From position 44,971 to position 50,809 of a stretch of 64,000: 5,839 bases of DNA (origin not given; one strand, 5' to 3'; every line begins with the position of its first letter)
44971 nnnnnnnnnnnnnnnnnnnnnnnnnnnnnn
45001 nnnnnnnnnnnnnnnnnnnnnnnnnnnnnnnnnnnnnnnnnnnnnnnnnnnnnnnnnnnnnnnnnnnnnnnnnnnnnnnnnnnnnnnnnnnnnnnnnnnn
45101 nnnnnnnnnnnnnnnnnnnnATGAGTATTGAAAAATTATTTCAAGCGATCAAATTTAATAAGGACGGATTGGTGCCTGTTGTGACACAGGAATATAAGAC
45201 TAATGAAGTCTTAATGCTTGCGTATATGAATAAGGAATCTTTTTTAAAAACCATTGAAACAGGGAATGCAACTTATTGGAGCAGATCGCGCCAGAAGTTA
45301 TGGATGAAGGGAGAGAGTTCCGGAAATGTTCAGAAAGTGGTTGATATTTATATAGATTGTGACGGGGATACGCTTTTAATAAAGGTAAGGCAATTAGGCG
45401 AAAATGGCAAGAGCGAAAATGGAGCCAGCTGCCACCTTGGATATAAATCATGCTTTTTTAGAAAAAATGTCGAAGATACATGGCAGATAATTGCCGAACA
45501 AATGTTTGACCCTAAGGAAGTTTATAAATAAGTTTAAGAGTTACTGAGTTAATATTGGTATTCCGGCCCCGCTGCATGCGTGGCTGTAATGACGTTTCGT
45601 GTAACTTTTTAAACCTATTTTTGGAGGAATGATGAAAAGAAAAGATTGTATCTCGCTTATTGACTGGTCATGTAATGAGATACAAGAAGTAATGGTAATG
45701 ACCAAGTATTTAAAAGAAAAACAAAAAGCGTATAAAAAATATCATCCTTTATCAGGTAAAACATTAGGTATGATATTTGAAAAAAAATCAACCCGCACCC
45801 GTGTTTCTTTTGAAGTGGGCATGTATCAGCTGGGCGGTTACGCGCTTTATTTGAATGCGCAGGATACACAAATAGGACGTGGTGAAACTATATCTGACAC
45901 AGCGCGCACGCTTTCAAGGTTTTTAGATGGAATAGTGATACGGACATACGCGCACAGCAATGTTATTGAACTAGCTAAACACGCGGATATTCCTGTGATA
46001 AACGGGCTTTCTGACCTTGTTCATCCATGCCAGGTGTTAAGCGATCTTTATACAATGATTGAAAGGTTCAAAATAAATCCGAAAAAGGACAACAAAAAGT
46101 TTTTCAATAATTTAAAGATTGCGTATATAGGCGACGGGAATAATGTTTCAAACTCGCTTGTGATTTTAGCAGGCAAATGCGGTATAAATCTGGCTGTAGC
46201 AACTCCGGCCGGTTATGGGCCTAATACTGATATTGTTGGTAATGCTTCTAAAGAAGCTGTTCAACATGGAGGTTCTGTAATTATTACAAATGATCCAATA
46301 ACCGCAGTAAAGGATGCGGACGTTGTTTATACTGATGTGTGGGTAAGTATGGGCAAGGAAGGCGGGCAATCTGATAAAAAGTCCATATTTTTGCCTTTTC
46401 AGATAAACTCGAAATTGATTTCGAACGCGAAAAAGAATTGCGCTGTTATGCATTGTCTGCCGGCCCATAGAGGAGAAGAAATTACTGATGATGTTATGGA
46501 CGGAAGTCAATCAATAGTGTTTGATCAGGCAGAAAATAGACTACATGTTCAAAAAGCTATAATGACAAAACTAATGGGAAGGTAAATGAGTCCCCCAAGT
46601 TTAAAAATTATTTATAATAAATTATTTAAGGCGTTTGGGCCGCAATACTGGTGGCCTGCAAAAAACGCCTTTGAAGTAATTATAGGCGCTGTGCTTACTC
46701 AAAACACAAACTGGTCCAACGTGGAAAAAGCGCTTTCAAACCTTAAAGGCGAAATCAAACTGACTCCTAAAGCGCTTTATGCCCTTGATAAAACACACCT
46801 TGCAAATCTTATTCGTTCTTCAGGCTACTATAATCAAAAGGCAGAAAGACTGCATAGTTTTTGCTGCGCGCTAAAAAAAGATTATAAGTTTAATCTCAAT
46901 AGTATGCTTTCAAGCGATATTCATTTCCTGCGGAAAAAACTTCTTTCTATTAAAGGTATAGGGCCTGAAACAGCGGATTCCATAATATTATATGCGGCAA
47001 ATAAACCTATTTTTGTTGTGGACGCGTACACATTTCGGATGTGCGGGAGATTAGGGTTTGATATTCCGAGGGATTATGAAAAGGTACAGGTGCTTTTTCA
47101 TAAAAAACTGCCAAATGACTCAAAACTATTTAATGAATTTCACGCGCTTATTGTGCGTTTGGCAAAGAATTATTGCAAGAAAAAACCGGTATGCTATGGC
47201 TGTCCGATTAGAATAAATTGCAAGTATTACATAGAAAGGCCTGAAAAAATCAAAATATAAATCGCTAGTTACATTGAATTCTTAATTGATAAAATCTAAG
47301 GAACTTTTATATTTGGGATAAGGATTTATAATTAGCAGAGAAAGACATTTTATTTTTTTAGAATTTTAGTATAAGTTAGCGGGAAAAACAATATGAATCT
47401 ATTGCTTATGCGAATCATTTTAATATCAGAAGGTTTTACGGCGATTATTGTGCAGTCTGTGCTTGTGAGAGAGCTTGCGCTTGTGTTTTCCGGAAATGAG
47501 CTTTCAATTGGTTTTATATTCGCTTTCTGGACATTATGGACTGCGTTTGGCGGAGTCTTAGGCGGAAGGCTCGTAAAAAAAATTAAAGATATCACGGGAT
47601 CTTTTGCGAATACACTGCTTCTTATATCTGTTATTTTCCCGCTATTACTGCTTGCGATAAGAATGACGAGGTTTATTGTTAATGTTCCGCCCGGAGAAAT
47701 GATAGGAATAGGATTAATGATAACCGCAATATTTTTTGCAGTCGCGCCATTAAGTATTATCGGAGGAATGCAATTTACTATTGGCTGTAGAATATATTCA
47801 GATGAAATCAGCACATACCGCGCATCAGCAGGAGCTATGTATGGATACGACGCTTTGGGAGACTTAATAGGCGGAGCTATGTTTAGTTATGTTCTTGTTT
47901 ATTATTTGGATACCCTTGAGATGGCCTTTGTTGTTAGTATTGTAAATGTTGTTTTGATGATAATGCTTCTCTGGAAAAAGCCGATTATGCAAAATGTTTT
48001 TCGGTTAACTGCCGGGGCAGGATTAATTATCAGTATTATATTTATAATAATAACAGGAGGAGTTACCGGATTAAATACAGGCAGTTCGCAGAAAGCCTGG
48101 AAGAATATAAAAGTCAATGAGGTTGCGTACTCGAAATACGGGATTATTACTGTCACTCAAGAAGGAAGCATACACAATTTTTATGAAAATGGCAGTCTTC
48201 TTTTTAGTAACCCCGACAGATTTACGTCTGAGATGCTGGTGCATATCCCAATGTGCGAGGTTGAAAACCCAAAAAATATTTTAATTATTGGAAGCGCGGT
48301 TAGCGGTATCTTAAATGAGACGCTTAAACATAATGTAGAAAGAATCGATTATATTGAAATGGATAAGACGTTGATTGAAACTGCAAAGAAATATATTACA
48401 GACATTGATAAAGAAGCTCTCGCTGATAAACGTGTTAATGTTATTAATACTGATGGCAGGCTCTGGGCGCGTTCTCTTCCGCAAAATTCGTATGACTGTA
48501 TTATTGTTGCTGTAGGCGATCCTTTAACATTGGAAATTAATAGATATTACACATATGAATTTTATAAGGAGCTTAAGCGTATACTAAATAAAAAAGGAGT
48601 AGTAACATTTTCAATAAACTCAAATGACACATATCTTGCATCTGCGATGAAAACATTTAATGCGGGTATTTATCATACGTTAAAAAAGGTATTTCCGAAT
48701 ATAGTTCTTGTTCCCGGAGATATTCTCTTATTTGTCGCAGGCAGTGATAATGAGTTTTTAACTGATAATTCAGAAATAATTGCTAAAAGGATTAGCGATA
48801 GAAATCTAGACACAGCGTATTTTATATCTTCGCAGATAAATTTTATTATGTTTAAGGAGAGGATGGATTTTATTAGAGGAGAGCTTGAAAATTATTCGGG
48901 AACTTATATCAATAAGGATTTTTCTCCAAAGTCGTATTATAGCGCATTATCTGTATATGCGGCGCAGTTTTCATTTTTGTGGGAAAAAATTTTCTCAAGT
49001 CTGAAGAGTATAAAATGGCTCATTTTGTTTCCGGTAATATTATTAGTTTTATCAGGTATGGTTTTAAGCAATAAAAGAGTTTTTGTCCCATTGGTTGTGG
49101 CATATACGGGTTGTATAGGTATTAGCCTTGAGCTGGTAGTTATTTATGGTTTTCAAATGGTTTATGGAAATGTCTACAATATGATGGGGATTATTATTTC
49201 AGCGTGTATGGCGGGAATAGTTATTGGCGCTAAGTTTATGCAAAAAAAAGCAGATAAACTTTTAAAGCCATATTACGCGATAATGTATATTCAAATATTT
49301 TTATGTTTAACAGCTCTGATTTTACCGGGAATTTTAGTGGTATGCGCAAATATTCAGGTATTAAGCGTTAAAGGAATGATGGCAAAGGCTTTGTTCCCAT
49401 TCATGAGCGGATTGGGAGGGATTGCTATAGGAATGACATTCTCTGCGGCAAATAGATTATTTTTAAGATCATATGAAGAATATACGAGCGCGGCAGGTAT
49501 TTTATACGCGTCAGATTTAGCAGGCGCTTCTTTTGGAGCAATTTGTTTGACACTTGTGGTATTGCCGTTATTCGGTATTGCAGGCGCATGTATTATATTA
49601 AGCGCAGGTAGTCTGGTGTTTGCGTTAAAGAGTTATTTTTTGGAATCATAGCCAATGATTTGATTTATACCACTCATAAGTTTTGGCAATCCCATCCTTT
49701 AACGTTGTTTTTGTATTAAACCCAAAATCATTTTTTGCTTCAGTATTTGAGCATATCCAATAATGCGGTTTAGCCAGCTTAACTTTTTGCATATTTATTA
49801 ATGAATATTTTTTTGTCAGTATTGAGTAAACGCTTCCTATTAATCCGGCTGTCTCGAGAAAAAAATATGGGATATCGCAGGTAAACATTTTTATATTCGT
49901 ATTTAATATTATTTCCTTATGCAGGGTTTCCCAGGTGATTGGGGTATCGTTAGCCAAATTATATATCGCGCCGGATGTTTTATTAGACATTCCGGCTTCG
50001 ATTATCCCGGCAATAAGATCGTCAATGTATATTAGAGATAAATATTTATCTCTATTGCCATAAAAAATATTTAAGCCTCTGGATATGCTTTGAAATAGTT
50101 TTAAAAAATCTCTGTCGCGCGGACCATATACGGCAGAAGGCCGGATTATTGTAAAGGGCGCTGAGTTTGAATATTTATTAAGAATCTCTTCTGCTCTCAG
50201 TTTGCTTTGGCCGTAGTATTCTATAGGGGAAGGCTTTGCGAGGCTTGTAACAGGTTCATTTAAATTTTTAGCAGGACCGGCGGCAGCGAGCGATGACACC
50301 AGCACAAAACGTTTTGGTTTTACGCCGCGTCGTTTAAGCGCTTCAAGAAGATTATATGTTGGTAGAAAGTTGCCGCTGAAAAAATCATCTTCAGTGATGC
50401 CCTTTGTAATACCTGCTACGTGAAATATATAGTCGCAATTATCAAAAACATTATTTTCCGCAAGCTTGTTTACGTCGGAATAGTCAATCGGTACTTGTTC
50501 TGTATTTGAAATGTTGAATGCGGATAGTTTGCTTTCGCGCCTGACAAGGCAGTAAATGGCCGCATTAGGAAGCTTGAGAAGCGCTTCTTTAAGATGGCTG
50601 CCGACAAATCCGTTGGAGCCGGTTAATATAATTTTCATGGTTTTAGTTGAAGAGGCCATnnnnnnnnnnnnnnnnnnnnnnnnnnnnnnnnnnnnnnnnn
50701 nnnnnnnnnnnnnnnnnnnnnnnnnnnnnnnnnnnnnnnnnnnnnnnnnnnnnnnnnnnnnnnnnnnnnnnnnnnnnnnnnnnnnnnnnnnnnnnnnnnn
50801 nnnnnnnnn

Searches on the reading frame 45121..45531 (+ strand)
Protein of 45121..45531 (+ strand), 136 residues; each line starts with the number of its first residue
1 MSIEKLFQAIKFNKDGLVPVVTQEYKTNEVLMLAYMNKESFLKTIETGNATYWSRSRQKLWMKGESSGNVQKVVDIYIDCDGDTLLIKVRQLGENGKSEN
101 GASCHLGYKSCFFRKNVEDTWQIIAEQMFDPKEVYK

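Call 65: search_protein_families(library=pfam, proteins=[window:45121-45531:+], max_evalue=0.00001)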
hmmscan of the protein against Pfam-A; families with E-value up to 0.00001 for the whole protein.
window:45121-45531:+ (136 aa): 1 family
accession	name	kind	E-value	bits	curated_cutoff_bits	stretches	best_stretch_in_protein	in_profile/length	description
PF01502.23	PRA-CH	-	1.4e-33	115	27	1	32-113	1-74/74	Phosphoribosyl-AMP cyclohydrolase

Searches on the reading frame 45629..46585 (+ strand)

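Call 65: search_protein_families(library=pfam, proteins=[window:45629-46585:+], max_evalue=0.00001)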
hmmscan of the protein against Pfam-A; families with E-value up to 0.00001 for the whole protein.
window:45629-46585:+ (318 aa): 2 families
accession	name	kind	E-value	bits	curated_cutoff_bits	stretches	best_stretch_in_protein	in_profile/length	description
PF00185.30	OTCace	-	5.7e-59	199.1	29.4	1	161-313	2-155/157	Aspartate/ornithine carbamoyltransferase, Asp/Orn binding domain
PF02729.26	OTCace_N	-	1.3e-48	165.3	29.9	1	5-145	1-148/148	Aspartate/ornithine carbamoyltransferase, carbamoyl-P binding domain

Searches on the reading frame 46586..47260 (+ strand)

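Call 65: search_protein_families(library=pfam, proteins=[window:46586-47260:+], max_evalue=0.00001)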
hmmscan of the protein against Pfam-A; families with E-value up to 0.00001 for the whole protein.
window:46586-47260:+ (224 aa): 1 family
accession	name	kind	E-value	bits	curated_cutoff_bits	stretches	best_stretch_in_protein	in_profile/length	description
PF00730.31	HhH-GPD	-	3.3e-20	72.9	26.2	1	33-176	1-107/108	HhH-GPD superfamily base excision DNA repair protein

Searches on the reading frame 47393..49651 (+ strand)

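Call 65: search_protein_families(library=pfam, proteins=[window:47393-49651:+], max_evalue=0.00001)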
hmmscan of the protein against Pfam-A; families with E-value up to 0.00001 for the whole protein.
window:47393-49651:+ (752 aa): 1 family
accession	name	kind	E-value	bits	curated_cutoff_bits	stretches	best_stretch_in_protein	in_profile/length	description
PF01564.23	Spermine_synth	-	1.9e-27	96.4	22.9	1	278-436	4-159/186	Spermine/spermidine synthase domain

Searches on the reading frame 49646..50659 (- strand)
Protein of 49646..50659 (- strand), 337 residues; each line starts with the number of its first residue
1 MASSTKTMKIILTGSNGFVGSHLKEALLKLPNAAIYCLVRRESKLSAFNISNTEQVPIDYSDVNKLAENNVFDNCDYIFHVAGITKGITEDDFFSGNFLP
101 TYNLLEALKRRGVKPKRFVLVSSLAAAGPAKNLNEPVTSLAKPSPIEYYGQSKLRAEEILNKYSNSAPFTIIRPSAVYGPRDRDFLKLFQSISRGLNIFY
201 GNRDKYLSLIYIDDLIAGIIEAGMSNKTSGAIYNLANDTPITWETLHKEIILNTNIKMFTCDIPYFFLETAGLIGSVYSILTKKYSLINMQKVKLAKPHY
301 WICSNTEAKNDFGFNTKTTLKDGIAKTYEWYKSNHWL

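Call 65: search_protein_families(library=pfam, proteins=[window:49646-50659:-], max_evalue=0.00001)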
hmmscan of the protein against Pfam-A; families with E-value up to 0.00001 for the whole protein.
window:49646-50659:- (337 aa): 6 families
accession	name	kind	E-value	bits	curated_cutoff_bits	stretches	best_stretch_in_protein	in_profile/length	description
PF01370.27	Epimerase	-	2.8e-29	102.7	20.9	1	10-236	1-240/240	NAD dependent epimerase/dehydratase family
PF07993.18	NAD_binding_4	-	3.8e-18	66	20.1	2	69-197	83-227/258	Male sterility protein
PF16363.11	GDP_Man_Dehyd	-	8e-17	62.1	27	1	12-327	2-332/332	GDP-mannose 4,6 dehydratase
PF01073.25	3Beta_HSD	-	1.1e-16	61.2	22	1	12-250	2-264/280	3-beta hydroxysteroid dehydrogenase/isomerase family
PF13460.12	NAD_binding_10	-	9.1e-16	58.7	27.2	1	14-178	1-147/184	NAD(P)H-binding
PF04321.23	RmlD_sub_bind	-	5.6e-13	49.1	27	1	8-257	1-234/287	RmlD substrate binding domain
